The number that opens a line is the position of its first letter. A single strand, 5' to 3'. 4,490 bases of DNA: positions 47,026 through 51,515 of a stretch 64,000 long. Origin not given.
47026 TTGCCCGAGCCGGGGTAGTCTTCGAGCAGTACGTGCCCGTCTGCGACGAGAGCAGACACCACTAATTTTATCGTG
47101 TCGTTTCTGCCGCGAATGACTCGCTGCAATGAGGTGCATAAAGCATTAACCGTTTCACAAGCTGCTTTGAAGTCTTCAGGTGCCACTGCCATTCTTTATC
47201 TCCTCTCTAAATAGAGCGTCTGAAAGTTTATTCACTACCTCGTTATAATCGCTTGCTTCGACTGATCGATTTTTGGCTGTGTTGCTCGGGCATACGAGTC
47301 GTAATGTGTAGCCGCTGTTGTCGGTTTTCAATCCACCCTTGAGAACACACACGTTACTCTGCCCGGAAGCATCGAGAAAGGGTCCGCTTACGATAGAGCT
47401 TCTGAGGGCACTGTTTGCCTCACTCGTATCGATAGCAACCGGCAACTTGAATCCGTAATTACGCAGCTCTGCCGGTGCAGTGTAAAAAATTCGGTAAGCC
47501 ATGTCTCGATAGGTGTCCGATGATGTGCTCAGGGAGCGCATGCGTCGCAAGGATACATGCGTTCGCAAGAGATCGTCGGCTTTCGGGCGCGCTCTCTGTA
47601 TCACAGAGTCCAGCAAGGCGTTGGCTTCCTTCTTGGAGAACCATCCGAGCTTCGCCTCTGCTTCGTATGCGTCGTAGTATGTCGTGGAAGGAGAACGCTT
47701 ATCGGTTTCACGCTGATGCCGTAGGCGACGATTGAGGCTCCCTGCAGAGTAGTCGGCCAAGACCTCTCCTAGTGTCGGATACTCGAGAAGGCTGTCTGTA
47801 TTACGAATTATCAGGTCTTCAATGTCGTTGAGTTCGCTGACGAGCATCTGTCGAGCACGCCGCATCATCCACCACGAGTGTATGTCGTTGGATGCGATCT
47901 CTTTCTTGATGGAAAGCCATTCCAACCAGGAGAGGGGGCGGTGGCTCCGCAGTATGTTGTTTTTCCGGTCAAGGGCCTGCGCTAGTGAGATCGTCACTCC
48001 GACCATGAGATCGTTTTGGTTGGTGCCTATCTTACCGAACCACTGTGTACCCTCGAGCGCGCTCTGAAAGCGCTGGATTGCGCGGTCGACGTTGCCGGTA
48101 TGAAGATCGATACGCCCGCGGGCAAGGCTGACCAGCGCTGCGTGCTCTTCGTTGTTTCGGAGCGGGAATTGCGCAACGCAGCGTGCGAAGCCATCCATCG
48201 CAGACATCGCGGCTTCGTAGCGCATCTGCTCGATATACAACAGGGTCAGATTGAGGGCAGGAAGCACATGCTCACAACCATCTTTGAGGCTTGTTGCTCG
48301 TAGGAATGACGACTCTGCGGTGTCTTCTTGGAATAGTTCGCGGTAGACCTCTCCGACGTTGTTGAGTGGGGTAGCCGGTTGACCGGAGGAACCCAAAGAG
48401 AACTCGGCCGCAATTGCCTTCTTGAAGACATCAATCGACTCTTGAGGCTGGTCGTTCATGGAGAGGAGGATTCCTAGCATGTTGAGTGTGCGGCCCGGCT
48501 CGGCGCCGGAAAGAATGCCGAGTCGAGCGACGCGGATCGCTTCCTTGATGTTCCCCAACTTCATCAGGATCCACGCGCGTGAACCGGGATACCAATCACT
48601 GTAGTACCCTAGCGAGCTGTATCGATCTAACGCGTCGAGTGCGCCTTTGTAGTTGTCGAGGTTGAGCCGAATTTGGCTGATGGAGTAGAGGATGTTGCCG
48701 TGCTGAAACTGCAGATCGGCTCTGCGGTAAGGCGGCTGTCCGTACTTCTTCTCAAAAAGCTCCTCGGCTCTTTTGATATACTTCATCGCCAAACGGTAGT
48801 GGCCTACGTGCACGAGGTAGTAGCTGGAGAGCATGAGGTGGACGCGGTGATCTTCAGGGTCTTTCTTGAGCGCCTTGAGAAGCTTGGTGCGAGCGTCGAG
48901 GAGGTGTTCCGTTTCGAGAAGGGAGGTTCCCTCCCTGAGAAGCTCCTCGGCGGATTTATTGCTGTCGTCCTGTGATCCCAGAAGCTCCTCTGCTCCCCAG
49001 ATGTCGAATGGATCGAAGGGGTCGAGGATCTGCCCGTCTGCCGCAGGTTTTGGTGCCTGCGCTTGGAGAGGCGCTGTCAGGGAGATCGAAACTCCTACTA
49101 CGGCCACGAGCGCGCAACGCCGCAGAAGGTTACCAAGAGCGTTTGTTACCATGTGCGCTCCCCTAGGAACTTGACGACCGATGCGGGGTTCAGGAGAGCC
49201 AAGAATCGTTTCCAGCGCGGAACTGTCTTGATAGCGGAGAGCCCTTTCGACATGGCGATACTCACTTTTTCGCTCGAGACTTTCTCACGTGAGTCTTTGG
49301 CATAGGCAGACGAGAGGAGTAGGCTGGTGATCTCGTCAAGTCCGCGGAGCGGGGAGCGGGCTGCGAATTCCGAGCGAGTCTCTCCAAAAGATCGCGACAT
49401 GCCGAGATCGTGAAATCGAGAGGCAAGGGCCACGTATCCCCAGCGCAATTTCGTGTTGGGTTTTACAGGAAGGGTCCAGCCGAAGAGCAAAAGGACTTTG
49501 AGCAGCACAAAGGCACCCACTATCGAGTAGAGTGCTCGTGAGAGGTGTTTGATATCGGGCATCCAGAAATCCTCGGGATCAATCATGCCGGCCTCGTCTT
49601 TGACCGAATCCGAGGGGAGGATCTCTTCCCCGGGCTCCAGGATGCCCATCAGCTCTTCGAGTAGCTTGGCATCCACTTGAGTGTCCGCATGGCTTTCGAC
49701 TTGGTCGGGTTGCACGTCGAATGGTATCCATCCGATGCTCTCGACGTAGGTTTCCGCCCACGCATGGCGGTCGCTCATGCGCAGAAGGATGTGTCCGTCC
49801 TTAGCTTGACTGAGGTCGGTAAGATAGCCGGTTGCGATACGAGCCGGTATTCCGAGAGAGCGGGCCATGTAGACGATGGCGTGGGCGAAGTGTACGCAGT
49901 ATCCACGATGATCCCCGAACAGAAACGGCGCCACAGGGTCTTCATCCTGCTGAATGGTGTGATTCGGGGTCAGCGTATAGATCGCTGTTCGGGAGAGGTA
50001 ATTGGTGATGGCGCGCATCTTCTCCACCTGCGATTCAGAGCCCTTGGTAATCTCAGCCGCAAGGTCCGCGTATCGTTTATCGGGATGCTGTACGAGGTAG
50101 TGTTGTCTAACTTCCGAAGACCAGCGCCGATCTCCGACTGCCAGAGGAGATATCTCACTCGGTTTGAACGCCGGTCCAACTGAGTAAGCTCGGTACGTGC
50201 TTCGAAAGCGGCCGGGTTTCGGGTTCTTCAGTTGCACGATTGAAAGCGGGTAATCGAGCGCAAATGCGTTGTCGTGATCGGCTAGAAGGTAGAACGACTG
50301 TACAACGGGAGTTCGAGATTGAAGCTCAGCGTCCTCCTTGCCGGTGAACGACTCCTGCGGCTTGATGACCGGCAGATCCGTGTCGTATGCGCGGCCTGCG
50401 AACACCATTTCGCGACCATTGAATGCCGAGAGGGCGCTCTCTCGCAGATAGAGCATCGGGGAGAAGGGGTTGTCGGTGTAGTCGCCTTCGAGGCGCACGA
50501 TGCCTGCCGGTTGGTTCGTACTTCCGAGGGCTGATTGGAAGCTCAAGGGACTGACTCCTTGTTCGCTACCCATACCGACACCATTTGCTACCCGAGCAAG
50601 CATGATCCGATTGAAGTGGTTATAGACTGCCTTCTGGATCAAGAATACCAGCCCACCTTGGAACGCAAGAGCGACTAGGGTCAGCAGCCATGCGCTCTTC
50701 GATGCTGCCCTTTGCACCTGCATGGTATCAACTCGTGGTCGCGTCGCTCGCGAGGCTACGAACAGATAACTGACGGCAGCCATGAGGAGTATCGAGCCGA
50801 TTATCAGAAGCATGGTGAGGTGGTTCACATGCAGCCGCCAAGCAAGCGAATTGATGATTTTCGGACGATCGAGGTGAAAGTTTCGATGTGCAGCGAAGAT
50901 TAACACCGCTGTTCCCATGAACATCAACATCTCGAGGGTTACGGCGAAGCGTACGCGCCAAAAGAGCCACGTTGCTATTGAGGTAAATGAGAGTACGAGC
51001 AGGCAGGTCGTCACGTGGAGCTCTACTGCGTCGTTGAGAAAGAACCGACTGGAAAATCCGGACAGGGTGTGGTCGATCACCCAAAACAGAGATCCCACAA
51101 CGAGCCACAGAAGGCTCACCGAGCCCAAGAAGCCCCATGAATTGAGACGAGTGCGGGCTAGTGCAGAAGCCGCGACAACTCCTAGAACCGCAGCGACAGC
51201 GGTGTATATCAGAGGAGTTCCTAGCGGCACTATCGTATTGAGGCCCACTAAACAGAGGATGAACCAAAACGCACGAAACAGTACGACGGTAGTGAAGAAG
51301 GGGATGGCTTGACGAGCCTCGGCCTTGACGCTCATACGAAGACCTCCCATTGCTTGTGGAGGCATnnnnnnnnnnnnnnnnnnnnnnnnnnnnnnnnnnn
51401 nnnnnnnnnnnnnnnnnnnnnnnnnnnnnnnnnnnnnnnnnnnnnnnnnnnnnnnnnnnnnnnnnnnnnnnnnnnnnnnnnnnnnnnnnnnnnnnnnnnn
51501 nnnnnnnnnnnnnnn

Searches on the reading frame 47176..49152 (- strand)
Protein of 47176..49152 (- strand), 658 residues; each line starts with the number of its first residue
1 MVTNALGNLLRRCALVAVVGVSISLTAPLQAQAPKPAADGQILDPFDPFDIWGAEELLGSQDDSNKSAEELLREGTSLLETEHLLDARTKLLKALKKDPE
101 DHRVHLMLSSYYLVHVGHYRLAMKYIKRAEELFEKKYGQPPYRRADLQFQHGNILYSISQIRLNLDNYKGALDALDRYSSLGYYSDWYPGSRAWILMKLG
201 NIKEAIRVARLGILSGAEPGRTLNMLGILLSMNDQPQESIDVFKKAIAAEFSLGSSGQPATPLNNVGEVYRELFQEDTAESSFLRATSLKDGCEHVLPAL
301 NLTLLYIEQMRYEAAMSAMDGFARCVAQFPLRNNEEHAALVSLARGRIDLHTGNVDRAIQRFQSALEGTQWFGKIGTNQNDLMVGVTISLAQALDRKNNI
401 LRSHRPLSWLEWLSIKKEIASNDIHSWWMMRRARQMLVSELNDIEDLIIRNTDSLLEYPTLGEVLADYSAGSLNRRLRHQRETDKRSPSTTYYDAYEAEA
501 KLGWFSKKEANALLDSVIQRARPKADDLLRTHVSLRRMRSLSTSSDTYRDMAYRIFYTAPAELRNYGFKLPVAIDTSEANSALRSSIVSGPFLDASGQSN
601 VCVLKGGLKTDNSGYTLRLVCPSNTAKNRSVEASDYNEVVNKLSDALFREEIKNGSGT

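Call 91: search_protein_families(library=pfam, proteins=[window:47176-49152:-], max_evalue=0.00001)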
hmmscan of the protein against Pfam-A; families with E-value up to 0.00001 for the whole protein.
window:47176-49152:- (658 aa): 6 families
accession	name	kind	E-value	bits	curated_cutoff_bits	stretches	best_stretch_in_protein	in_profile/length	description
PF07719.23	TPR_2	-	4.4e-16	58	27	0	68-101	1-34/34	Tetratricopeptide repeat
PF13181.12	TPR_8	-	2.3e-09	37.1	25.7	0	263-290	4-31/34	Tetratricopeptide repeat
PF13424.12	TPR_12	-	8.7e-09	35.9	30.1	0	221-289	4-74/77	Tetratricopeptide repeat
PF13432.12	TPR_16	-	1.3e-08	35.6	32.7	0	72-130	1-58/65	Tetratricopeptide repeat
PF13428.12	TPR_14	-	7.5e-08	32.8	23.5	0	70-108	3-41/44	Tetratricopeptide repeat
PF00515.34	TPR_1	-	6.4e-07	29.4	27.8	0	221-248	2-29/34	Tetratricopeptide repeat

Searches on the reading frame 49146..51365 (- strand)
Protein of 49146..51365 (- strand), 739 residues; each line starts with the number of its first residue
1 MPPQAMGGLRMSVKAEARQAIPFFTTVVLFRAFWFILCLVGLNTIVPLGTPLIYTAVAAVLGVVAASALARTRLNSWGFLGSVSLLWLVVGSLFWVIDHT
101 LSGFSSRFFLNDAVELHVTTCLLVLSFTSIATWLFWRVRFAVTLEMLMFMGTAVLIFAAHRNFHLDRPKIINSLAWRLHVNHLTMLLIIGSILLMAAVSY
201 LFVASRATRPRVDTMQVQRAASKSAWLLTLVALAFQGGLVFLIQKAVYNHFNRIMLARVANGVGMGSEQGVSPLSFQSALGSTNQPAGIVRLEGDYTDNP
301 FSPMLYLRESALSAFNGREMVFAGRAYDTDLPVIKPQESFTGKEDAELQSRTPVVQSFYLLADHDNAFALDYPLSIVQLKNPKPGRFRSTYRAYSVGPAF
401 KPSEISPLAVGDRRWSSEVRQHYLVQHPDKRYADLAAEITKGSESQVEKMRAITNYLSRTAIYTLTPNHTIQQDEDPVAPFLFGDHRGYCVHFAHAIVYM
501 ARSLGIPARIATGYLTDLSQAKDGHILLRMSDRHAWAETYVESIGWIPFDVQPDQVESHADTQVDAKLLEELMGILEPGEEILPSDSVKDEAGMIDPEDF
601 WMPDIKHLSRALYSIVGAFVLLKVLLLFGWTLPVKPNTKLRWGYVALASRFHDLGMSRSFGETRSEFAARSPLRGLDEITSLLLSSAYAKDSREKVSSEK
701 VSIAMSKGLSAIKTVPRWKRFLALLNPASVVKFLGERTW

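Call 91: search_protein_families(library=pfam, proteins=[window:49146-51365:-], max_evalue=0.00001)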
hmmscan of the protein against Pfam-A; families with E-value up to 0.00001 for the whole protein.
window:49146-51365:- (739 aa): 1 family
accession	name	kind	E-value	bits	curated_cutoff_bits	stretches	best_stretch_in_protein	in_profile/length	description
PF01841.26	Transglut_core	-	2.9e-25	89.1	23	1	434-550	2-107/108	Transglutaminase-like superfamily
